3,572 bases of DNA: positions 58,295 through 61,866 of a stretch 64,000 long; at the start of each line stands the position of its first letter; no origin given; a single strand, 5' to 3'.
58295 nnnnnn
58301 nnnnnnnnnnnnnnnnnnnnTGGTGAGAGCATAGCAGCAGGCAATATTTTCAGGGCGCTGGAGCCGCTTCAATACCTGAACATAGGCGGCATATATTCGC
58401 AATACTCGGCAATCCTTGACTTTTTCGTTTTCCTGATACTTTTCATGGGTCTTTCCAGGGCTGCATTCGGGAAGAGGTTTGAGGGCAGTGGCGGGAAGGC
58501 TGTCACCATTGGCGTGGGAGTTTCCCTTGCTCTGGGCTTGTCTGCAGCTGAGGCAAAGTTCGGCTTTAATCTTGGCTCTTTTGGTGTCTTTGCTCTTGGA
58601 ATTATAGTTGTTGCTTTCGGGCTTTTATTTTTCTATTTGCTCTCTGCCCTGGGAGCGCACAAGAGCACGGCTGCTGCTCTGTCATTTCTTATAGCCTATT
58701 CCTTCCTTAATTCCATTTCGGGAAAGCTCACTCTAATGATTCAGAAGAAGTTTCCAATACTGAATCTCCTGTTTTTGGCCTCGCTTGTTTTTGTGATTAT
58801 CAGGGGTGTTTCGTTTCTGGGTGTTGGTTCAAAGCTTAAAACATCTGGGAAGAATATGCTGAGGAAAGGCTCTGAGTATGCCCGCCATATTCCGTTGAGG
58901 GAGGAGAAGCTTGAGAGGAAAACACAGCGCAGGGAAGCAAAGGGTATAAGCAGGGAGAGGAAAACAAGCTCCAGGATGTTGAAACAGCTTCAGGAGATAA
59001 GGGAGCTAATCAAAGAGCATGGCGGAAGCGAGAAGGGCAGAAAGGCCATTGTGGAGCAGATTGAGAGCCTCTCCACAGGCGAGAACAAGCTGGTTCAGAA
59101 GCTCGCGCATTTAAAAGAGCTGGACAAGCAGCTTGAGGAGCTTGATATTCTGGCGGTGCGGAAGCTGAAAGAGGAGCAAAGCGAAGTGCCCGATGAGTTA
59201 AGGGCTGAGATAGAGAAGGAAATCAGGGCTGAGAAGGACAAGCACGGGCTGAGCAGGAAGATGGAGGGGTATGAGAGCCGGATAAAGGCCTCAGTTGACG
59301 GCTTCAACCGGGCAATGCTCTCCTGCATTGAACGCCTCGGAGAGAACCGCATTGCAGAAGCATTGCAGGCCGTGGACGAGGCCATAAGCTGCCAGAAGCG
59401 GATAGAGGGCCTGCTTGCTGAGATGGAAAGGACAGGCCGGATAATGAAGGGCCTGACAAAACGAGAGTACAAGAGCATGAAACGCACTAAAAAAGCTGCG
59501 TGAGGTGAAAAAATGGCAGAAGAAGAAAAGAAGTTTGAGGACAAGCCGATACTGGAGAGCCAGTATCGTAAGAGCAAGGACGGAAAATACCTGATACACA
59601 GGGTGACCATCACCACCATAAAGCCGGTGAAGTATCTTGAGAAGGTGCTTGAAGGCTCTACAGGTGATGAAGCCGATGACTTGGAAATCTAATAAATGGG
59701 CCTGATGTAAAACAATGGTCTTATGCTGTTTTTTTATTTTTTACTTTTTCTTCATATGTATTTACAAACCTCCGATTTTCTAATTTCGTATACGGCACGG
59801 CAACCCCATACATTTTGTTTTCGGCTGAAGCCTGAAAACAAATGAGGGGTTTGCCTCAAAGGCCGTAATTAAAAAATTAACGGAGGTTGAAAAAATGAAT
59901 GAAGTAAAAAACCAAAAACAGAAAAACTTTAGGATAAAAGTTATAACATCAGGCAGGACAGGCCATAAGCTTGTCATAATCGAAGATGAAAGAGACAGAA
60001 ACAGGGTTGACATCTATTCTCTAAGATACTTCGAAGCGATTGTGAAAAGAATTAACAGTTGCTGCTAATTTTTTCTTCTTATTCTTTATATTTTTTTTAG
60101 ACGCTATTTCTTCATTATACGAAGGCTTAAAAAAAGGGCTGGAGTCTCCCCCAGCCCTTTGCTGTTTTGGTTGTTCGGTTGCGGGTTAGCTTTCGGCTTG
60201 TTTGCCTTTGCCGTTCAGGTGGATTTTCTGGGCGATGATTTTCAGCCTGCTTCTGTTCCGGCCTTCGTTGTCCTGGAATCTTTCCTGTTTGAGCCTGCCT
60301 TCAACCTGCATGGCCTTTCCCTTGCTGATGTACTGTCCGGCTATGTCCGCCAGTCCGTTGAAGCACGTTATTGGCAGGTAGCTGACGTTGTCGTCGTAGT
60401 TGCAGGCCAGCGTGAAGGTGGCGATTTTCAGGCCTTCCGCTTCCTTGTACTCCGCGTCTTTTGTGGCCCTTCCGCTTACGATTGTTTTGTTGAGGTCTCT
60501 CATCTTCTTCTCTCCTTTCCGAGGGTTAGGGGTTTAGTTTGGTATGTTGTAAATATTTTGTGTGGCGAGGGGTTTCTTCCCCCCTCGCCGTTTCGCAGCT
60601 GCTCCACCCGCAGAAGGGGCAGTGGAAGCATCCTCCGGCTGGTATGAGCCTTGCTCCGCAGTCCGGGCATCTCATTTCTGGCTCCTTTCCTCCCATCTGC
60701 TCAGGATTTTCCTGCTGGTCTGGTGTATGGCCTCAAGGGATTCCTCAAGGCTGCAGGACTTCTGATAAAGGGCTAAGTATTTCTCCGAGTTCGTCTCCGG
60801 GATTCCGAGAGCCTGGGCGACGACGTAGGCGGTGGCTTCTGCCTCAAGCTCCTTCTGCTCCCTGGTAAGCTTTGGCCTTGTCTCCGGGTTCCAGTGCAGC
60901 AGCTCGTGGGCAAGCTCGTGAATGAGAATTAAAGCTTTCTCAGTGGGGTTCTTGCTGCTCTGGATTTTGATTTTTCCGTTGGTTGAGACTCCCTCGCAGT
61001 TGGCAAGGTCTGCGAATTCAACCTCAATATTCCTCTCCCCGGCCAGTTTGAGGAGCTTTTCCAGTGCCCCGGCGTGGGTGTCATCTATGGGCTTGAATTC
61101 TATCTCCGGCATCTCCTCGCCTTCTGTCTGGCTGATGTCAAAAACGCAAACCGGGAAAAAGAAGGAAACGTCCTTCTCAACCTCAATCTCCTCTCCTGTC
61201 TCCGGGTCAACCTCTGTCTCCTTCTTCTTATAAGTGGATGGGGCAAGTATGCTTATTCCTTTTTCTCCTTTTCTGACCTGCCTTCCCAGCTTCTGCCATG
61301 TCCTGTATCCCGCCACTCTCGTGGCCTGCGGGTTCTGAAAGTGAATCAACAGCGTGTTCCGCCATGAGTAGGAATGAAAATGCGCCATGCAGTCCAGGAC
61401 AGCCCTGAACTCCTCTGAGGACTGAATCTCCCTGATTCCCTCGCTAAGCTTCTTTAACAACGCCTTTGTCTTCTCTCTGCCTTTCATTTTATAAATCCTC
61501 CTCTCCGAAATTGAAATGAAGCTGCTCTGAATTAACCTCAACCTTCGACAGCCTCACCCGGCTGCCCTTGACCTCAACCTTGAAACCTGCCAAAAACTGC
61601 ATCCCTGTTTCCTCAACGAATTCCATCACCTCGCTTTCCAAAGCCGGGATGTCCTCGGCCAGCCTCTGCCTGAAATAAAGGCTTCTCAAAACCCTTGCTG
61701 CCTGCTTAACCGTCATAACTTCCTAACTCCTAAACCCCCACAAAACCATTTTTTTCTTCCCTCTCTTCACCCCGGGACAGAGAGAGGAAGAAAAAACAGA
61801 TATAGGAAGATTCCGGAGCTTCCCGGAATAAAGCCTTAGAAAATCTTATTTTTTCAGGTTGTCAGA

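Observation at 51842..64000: Integrated element at a multi-intron tRNA carrying bacterial-type SSB, ArdC-like antirestriction and HerA/VirB4-like ATPase genes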

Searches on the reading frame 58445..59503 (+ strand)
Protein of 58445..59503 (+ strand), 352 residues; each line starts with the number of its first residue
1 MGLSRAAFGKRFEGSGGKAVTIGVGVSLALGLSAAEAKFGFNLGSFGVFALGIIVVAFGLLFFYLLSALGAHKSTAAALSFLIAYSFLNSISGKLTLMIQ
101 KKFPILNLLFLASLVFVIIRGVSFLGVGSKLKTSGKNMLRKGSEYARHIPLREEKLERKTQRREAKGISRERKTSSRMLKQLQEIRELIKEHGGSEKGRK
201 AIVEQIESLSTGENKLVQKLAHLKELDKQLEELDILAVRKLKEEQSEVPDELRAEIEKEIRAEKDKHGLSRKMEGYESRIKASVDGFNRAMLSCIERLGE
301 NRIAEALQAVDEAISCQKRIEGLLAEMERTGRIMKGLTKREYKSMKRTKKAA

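Call 11: search_protein_families(library=pfam, proteins=[window:58445-59503:+], max_evalue=0.01)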
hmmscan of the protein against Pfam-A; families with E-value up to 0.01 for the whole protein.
window:58445-59503:+ (352 aa): 0 families

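Call 32: search_protein_families(library=padloc, proteins=[window:58445-59503:+], max_evalue=0.01)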
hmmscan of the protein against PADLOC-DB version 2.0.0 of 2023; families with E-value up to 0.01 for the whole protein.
window:58445-59503:+ (352 aa): 0 families

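Call 33: search_protein_families(library=phrogs, proteins=[window:58445-59503:+], max_evalue=0.001)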
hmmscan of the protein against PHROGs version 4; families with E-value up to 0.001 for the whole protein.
window:58445-59503:+ (352 aa): 0 families

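Call 54: search_protein_families(library=pfam, proteins=[window:58445-59503:+], max_evalue=1)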
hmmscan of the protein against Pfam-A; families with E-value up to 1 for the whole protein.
window:58445-59503:+ (352 aa): 4 families
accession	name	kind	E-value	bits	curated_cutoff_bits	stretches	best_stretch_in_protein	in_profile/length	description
PF01027.25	Bax1-I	-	0.027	14.7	34.1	1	25-124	16-115/207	Inhibitor of apoptosis-promoting Bax1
PF00335.26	Tetraspanin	-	0.038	14.1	32.1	1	45-171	9-123/225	Tetraspanin family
PF10858.15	DUF2659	-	0.067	13.3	27.7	1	183-244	54-116/216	Protein of unknown function (DUF2659)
PF12679.13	ABC2_membrane_2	-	0.18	11.4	27.2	1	19-111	125-228/283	ABC-2 family transporter protein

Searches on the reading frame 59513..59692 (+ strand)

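Call 54: search_protein_families(library=pfam, proteins=[window:59513-59692:+], max_evalue=1)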
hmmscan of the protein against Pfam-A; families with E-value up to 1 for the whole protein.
window:59513-59692:+ (59 aa): 1 family
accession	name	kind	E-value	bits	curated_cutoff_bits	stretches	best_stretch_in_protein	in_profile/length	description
PF19703.4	DUF6201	-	0.11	12.8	27.4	1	13-45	28-60/125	Family of unknown function (DUF6201)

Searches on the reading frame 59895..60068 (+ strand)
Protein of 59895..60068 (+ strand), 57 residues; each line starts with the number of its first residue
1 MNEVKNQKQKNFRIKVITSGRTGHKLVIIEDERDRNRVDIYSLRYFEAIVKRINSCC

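Call 54: search_protein_families(library=pfam, proteins=[window:59895-60068:+], max_evalue=1)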
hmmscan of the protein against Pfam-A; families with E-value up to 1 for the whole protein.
window:59895-60068:+ (57 aa): 1 family
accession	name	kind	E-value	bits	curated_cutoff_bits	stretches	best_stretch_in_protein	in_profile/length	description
PF04099.18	Sybindin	-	0.18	12.3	25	1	8-47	68-106/140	Sybindin-like family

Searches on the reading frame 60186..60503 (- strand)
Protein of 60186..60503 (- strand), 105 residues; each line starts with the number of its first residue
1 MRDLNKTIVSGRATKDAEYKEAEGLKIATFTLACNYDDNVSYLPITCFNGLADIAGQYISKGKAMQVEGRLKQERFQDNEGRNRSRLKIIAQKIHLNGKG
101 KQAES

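Call 11: search_protein_families(library=pfam, proteins=[window:60186-60503:-], max_evalue=0.01)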
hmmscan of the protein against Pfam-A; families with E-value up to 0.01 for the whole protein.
window:60186-60503:- (105 aa): 1 family
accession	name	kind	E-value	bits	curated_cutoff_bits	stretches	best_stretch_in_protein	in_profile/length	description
PF00436.31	SSB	-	1.5e-20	73.6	26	1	4-95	1-102/104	Single-strand binding protein family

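Call 32: search_protein_families(library=padloc, proteins=[window:60186-60503:-], max_evalue=0.01)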
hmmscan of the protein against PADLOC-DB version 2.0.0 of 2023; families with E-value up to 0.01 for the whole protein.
window:60186-60503:- (105 aa): 0 families

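Call 33: search_protein_families(library=phrogs, proteins=[window:60186-60503:-], max_evalue=0.001)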
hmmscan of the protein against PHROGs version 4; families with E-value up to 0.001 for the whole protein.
window:60186-60503:- (105 aa): 2 families
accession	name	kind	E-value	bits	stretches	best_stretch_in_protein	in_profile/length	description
phrog_44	-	DNA, RNA and nucleotide metabolism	6.7e-23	82.8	1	1-103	84-196/271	single strand DNA binding protein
phrog_25370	-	unknown function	0.00084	20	0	4-37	2-36/48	-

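Call 84: search_dna_similar(query=window:60186-60503:-, collection=plasmids, mode=protein, max_rows=12)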
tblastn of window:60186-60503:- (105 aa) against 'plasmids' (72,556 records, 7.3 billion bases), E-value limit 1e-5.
Records with a match: 1158; places in all: 1167; records where one place covers at least 80% of the query: 1155.
Best place of each record, by identity: <60% 1158.
By first word of the organism name: Klebsiella 576; Enterobacter 130; Escherichia 96; Piscirickettsia 62; Citrobacter 43; Clostridium 33; Serratia 27; Cupriavidus 23; Staphylococcus 12; Salmonella 9; and 80 more.
By predicted mobility (MOB-suite, as given by PLSDB): conjugative 950; non-mobilizable 187; mobilizable 21.
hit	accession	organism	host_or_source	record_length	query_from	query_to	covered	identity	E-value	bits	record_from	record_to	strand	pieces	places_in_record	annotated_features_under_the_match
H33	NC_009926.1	Acaryochloris marina MBIC11017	-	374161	4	105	97%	37.4%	5e-7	53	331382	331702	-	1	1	ssb: single-stranded DNA-binding protein | hypothetical protein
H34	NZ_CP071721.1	Acaryochloris sp. 'Moss Beach'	culture,intertidal zone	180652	4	104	96%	36.5%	5e-6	50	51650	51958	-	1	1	ssb: single-stranded DNA-binding protein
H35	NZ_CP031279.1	Staphylococcus hominis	Buffalo milk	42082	5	101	92%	37.6%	7e-15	75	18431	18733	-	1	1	single-stranded DNA-binding protein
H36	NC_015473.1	Chinaberry witches'-broom phytoplasma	Melia azedarach Linn. (chinaberry)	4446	4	101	93%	36.9%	1e-10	64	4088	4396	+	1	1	single-stranded DNA-binding protein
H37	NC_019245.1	Periwinkle leaf yellowing phytoplasma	-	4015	1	101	96%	35.5%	2e-8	57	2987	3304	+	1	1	single-stranded DNA-binding protein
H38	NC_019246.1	Periwinkle leaf yellowing phytoplasma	-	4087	1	101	96%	35.5%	3e-8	56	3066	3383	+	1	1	single-stranded DNA-binding protein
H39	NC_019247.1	Periwinkle leaf yellowing phytoplasma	-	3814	1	101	96%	35.5%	4e-8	56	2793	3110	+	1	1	single-stranded DNA-binding protein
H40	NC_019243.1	Periwinkle leaf yellowing phytoplasma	-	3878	4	101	93%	36.5%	4e-8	56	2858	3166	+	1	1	single-stranded DNA-binding protein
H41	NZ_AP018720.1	Sulfuricystis multivorans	-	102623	4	105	97%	34.5%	2e-10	62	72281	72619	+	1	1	single-stranded DNA-binding protein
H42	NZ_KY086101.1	Rice orange leaf phytoplasma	rice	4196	1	101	96%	34.6%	2e-7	54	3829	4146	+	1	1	single-stranded DNA-binding protein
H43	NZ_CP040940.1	Caminibacter pacificus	cell culture,deep-sea hydrothermal vent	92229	4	96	89%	37.5%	9e-11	64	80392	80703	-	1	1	ssb: single-stranded DNA-binding protein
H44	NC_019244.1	Periwinkle leaf yellowing phytoplasma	-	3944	4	101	93%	35.6%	8e-8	55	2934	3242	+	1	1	single-stranded DNA-binding protein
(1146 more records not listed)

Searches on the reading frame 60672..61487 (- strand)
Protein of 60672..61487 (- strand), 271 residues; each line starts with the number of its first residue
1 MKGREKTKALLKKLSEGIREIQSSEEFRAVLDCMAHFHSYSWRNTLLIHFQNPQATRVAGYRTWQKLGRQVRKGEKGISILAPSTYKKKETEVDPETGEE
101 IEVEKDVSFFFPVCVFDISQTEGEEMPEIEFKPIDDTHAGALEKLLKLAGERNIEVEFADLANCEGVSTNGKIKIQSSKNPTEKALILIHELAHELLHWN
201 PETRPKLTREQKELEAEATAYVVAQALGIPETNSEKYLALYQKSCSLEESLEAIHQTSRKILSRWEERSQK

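Call 11: search_protein_families(library=pfam, proteins=[window:60672-61487:-], max_evalue=0.01)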
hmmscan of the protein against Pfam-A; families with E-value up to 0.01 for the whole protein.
window:60672-61487:- (271 aa): 2 families
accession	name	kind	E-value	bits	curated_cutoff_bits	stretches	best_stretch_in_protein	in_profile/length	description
PF08401.16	ArdcN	-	3.5e-15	56.7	22.6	1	7-109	8-116/123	N-terminal domain of anti-restriction factor ArdC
PF06114.19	Peptidase_M78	-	1.1e-06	28.9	22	1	170-243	28-101/123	IrrE N-terminal-like domain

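Call 26: find_related_loci(query=window:60672-61487:-, collection=viral_contigs, flank=10000)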
Query window:60672-61487:- (271 aa) in viral_contigs; peptide patterns used: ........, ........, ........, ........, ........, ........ (x = any residue, [..] = any of these).
179 stretches matched a pattern, but none encodes a relative of the query by tblastn (E <= 1e-3).

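Call 32: search_protein_families(library=padloc, proteins=[window:60672-61487:-], max_evalue=0.01)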
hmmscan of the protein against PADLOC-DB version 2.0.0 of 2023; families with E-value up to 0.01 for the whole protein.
window:60672-61487:- (271 aa): 1 family
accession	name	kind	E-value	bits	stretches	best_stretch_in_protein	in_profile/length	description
PDLC04141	capP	-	0.0062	14.1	1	146-239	25-123/242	capP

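Call 33: search_protein_families(library=phrogs, proteins=[window:60672-61487:-], max_evalue=0.001)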
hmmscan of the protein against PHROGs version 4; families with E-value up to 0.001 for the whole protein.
window:60672-61487:- (271 aa): 2 families
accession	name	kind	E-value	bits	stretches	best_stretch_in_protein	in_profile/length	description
phrog_7245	-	moron, auxiliary metabolic gene and host takeover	9.3e-22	78.6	1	21-239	34-274/324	anti-restriction protein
phrog_87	-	other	1.4e-07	32.5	1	143-221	41-124/227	metallo-protease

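Call 83: search_dna_similar(query=window:60672-61487:-, collection=plasmids, mode=protein, max_rows=12)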
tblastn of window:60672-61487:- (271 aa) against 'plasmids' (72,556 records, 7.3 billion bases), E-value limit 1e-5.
Records with a match: 1990; places in all: 2123; records where one place covers at least 80% of the query: 1000.
Best place of each record, by identity: <60% 1990.
By first word of the organism name: Enterococcus 385; Lactiplantibacillus 303; Bacillus 271; Staphylococcus 247; Lacticaseibacillus 75; Clostridium 65; Priestia 45; Levilactobacillus 40; Lactococcus 28; Latilactobacillus 24; and 139 more.
By predicted mobility (MOB-suite, as given by PLSDB): conjugative 890; mobilizable 700; non-mobilizable 400.
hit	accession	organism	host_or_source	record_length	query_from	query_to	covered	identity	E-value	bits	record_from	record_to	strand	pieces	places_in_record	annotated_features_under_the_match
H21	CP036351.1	Planctomycetes bacterium K2D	-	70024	3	266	97%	39.7%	8e-31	127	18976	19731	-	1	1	hypothetical protein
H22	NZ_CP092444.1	Thermus sp. NEB1569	pure culture,soil from geothermal area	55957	24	266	90%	42.3%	1e-29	124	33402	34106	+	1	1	ArdC-like ssDNA-binding domain-containing protein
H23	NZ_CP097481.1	Chroococcidiopsis sp. CCNUC1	cell culture,soil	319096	4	268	98%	38.2%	8e-27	116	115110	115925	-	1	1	ArdC-like ssDNA-binding domain-containing protein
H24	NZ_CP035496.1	Xylanimonas allomyrinae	Japanese rhinoceros beetle larva,cell ...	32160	4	262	96%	38.1%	2e-23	106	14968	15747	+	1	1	ArdC-like ssDNA-binding domain-containing protein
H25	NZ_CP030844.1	Acidisarcina polymorpha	cell culture,pine forest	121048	20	266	91%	39.3%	9e-29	122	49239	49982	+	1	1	ArdC-like ssDNA-binding domain-containing protein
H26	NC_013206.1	Alicyclobacillus acidocaldarius subsp. acidocaldarius DSM ...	-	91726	5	270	98%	36.2%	9e-26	113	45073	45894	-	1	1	ArdC-like ssDNA-binding domain-containing protein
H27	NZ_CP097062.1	Enterococcus faecium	whole organism,pet food (BARF)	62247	2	268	99%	35.8%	9e-34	136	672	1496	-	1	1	ArdC-like ssDNA-binding domain-containing protein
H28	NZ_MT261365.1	Enterococcus faecium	-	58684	2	268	99%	35.8%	1e-33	135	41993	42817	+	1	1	ArdC-like ssDNA-binding domain-containing protein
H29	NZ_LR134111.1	Enterococcus faecium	-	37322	2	268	99%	35.8%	2e-33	135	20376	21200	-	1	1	ArdC-like ssDNA-binding domain-containing protein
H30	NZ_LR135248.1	Enterococcus faecium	-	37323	2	268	99%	35.8%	2e-33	135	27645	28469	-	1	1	ArdC-like ssDNA-binding domain-containing protein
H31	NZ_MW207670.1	Enterococcus faecium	-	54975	2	268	99%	35.8%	2e-33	135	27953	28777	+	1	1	ArdC-like ssDNA-binding domain-containing protein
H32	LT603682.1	Enterococcus faecium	Homo sapiens,human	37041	2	268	99%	35.8%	2e-33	135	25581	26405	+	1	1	record has no annotation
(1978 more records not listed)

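Call 85: find_homologous_proteins(query=window:60672-61487:-, max_evalue=1e-25)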
Query window:60672-61487:- (271 aa): 2424 proteins with E <= 1e-25 among 3985 candidates; the best 120 are listed.
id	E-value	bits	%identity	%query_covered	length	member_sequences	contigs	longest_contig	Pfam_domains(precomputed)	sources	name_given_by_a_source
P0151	8.1e-175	597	100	100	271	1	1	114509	PF08401.17,PF06114.20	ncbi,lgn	-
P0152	4.2e-130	450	78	97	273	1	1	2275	PF08401.17,PF06114.20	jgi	-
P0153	3.2e-119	415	72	97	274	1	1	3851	PF08401.17,PF06114.20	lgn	-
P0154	2.3e-117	409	71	97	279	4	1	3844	PF08401.17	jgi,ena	-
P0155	1.0e-115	403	69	97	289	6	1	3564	PF08401.17,PF06114.20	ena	-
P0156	5.4e-113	394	68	97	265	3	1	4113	PF08401.17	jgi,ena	-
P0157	1.3e-81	292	56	96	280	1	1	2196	PF08401.17,PF06114.20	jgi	jgi:antirestriction protein ArdC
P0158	4.1e-81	290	54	96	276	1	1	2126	PF08401.17,PF06114.20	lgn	-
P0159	1.5e-80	288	55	97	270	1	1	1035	PF08401.17,PF06114.20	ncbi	-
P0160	1.9e-80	288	52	94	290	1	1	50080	PF08401.17,PF06114.20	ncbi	-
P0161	8.6e-80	286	54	97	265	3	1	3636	PF08401.17,PF06114.20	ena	-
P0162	1.1e-79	285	52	94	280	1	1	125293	PF08401.17,PF06114.20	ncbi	-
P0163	1.2e-79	285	55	96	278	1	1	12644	PF08401.17,PF06114.20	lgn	-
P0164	5.1e-79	283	55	98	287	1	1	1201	PF08401.17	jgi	jgi:antirestriction protein ArdC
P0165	2.6e-78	281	54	95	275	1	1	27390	PF08401.17,PF06114.20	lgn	-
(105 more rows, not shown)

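Call 86: find_encoding_contigs(protein=P0165, flank=10000, max_places=2)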
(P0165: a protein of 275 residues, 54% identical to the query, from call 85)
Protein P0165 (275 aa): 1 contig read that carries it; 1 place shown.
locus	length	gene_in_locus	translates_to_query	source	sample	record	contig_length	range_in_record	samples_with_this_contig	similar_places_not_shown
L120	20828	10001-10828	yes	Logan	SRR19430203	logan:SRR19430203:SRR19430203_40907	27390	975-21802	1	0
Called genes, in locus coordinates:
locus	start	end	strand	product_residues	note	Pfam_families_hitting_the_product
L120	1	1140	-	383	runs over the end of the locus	PF01850:PIN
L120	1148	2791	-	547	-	PF12161:HsdM_N (weak), PF07669:Eco57I, PF02384:N6_Mtase, PF01170:UPF0020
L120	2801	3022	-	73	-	-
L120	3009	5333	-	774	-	PF04313:HSDR_N (faint), PF08463:EcoEI_R_C (faint), PF00270:DEAD, PF04851:ResIII, PF18766:SWI2_SNF2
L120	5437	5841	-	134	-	-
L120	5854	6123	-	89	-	PF15731:MqsA_antitoxin (weak), PF01381:HTH_3, PF13560:HTH_31 (weak)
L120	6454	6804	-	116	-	PF13560:HTH_31 (weak), PF01381:HTH_3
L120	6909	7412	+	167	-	PF00565:SNase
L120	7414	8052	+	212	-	-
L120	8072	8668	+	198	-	-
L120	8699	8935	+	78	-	-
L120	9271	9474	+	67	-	-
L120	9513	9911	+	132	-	PF14359:DUF4406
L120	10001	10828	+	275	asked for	PF08401:ArdcN, PF06114:Peptidase_M78 (weak)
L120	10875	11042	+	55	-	-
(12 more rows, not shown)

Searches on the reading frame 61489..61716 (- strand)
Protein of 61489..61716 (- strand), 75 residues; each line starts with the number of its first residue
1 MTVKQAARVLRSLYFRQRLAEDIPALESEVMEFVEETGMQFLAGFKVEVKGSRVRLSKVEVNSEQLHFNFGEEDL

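Call 11: search_protein_families(library=pfam, proteins=[window:61489-61716:-], max_evalue=0.01)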
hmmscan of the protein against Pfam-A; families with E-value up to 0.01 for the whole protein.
window:61489-61716:- (75 aa): 0 families

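Call 32: search_protein_families(library=padloc, proteins=[window:61489-61716:-], max_evalue=0.01)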
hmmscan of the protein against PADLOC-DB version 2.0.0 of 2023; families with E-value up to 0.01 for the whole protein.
window:61489-61716:- (75 aa): 0 families

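Call 33: search_protein_families(library=phrogs, proteins=[window:61489-61716:-], max_evalue=0.001)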
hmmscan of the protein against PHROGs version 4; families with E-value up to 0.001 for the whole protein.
window:61489-61716:- (75 aa): 0 families
